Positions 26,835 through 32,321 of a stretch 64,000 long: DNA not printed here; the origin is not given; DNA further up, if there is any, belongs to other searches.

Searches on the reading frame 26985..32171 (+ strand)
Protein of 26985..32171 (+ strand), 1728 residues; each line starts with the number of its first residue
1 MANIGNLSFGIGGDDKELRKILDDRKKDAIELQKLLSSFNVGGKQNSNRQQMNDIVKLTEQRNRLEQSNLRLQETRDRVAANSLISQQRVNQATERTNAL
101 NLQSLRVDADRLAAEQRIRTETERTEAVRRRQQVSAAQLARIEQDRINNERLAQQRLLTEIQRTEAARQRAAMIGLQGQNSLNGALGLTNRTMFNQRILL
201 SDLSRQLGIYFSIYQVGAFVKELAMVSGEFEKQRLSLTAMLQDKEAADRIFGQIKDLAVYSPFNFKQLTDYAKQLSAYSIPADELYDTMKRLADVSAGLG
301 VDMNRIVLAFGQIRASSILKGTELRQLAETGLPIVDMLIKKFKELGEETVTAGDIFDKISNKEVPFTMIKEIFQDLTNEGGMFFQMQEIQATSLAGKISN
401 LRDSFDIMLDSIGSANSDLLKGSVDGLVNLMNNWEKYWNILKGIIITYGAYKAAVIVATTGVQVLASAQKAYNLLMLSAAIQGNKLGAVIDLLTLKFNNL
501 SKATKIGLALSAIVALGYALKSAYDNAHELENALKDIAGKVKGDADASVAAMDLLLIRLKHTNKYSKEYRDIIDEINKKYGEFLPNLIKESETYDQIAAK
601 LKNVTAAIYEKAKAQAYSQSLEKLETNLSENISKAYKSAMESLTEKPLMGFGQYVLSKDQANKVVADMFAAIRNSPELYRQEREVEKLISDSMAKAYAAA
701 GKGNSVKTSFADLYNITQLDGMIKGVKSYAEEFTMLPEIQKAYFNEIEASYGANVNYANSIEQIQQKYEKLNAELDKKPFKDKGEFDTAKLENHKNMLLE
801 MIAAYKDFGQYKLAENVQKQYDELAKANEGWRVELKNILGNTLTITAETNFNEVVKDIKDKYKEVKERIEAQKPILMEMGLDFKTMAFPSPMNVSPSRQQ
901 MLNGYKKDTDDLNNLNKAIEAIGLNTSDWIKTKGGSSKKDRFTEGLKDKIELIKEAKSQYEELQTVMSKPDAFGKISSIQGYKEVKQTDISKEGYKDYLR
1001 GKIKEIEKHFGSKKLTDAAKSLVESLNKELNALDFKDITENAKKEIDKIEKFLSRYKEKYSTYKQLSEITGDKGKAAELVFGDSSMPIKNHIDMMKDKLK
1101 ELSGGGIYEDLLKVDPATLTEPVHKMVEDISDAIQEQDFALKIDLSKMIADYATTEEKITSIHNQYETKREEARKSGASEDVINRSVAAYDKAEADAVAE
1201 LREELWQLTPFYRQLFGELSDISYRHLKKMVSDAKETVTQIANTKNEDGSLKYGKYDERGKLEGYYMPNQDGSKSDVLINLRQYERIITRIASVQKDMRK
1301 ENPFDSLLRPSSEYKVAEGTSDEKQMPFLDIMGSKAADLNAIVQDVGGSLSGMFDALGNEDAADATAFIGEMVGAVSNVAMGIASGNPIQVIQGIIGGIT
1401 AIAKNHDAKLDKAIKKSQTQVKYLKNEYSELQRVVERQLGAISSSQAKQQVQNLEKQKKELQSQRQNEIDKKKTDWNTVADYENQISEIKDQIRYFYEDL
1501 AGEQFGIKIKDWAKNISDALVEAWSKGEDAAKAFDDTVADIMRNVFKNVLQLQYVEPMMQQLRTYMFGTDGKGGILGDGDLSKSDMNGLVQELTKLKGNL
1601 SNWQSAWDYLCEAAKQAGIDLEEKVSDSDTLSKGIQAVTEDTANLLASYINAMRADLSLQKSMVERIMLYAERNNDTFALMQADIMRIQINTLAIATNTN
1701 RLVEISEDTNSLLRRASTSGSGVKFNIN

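Call 7: search_protein_families(library=pfam, proteins=[window:26985-32171:+], max_evalue=0.001)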
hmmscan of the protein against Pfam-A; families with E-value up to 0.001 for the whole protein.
window:26985-32171:+ (1728 aa): 1 family
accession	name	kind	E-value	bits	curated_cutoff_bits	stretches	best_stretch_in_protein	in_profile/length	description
PF20155.4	TMP_3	-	2.7e-13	50.5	41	1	224-412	4-190/192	Tape measure protein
